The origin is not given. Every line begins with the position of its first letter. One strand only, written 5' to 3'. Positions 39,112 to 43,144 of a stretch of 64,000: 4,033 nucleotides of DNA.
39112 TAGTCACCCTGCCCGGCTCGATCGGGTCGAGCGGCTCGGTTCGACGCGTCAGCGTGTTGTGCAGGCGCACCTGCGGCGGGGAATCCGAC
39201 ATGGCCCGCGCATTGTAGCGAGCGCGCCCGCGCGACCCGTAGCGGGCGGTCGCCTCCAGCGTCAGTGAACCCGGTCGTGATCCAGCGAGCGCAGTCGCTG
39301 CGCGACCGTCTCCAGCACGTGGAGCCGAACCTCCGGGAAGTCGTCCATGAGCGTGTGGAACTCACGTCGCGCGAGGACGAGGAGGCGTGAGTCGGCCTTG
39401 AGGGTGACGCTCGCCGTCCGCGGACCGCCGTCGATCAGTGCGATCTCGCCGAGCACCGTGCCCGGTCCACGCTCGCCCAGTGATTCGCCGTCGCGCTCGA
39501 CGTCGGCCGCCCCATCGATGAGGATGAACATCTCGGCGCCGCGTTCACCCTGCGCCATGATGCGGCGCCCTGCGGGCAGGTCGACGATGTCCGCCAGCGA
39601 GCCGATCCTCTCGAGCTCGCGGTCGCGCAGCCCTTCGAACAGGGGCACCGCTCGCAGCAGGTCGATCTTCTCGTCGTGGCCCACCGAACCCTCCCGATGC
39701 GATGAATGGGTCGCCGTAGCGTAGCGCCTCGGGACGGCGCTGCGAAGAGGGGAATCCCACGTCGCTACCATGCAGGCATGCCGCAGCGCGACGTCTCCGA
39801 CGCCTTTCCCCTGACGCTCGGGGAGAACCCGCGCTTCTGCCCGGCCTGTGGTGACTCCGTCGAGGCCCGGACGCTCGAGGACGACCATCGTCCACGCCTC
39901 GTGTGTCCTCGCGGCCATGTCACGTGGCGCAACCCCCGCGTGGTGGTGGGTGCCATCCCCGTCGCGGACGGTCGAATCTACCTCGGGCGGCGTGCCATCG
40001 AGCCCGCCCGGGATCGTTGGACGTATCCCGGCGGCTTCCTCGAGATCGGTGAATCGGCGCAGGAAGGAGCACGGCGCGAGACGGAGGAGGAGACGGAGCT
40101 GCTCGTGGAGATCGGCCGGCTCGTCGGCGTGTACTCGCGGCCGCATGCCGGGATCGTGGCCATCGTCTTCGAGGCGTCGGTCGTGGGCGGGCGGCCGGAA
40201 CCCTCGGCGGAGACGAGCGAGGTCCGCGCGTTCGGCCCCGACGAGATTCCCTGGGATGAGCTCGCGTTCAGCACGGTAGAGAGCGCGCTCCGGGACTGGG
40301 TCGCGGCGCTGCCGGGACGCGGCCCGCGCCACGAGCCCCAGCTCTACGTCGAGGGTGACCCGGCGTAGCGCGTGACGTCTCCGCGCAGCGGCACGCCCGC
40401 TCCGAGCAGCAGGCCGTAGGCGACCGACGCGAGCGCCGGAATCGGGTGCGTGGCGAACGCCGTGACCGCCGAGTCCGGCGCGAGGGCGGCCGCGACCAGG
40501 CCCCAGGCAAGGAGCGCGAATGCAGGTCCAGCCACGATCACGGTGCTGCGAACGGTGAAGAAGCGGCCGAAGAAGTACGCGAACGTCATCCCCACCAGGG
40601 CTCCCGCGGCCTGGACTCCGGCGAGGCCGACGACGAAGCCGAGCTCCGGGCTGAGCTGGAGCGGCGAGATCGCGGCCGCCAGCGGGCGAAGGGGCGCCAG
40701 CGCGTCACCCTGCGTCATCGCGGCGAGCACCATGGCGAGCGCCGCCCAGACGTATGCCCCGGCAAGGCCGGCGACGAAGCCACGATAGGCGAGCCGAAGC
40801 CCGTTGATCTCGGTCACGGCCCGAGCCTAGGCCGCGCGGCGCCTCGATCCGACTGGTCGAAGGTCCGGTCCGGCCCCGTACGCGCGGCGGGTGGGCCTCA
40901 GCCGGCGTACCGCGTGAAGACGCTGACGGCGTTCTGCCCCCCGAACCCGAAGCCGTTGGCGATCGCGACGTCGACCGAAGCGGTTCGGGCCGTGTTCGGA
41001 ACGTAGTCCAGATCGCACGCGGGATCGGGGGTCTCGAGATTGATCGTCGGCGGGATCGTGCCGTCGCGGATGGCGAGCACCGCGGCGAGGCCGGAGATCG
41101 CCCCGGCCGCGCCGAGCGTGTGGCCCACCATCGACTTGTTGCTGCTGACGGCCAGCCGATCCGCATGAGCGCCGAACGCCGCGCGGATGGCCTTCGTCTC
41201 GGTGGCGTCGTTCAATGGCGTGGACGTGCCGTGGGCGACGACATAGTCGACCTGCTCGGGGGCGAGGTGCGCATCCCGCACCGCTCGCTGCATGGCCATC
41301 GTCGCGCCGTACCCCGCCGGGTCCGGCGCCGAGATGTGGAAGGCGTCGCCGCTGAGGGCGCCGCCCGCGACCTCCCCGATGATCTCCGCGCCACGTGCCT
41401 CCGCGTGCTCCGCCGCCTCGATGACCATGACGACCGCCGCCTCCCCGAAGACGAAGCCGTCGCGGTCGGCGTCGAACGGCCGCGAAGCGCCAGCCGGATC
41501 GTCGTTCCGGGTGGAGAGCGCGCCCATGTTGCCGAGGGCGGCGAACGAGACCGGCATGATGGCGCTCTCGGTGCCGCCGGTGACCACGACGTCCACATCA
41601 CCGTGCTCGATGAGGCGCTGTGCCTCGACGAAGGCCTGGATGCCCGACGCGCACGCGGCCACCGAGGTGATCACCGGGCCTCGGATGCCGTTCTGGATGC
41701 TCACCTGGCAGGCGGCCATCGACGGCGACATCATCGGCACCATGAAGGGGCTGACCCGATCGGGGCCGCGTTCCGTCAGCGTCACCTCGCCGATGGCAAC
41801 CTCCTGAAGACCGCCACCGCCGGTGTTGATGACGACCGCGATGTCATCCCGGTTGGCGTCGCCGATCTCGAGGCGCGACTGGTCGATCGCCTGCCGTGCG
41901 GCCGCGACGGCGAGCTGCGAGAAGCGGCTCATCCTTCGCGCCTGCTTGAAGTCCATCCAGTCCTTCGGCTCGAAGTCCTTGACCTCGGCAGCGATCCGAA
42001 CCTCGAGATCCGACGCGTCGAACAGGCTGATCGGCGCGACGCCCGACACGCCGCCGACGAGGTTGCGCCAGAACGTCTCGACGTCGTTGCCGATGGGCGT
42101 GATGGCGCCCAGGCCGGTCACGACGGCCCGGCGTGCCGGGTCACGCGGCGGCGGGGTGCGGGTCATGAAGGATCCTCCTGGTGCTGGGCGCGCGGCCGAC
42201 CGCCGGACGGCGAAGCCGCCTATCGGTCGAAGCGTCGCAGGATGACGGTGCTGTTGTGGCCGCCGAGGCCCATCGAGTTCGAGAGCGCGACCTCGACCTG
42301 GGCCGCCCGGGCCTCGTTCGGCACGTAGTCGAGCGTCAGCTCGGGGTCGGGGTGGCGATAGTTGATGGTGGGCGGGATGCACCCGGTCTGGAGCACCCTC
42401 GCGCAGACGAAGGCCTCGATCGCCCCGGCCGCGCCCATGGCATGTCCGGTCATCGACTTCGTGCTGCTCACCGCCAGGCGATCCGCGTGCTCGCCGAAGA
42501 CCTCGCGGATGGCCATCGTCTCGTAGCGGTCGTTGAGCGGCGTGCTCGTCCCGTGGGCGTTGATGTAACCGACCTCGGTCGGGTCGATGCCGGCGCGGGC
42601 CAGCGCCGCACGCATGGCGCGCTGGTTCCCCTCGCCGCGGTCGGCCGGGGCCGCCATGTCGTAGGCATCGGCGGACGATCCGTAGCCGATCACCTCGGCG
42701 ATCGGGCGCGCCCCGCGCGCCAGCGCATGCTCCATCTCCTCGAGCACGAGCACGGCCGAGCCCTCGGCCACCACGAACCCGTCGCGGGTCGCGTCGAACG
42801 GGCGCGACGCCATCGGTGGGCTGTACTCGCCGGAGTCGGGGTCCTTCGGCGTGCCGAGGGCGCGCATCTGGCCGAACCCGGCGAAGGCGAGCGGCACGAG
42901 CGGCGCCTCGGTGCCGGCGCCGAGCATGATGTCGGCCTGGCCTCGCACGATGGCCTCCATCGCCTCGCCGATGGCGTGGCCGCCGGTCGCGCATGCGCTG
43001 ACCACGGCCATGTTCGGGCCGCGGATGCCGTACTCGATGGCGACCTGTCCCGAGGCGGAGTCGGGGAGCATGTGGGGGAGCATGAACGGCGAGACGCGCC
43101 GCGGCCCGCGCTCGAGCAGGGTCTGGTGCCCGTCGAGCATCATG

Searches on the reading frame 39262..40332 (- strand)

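Call 3: search_protein_families(library=pfam, proteins=[window:39262-40332:-], max_evalue=0.01)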
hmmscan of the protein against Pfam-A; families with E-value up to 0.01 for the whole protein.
window:39262-40332:- (356 aa): 1 family
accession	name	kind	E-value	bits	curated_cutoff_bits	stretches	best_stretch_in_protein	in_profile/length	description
PF00027.35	cNMP_binding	-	1.1e-15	57.8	27.5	1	251-330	3-87/89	Cyclic nucleotide-binding domain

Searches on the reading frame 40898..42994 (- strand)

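Call 3: search_protein_families(library=pfam, proteins=[window:40898-42994:-], max_evalue=0.01)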
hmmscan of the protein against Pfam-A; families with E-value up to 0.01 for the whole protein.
window:40898-42994:- (698 aa): 3 families
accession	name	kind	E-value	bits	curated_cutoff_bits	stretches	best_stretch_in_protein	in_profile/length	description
PF00109.32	ketoacyl-synt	-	7.2e-49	167.1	20.8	1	288-530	2-251/252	Beta-ketoacyl synthase, N-terminal domain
PF02801.28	Ketoacyl-synt_C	-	3.6e-37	127.4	20.8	1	540-654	2-119/119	Beta-ketoacyl synthase, C-terminal domain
PF00108.29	Thiolase_N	-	8.5e-05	22.5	26.4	1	428-477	63-114/260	Thiolase, N-terminal domain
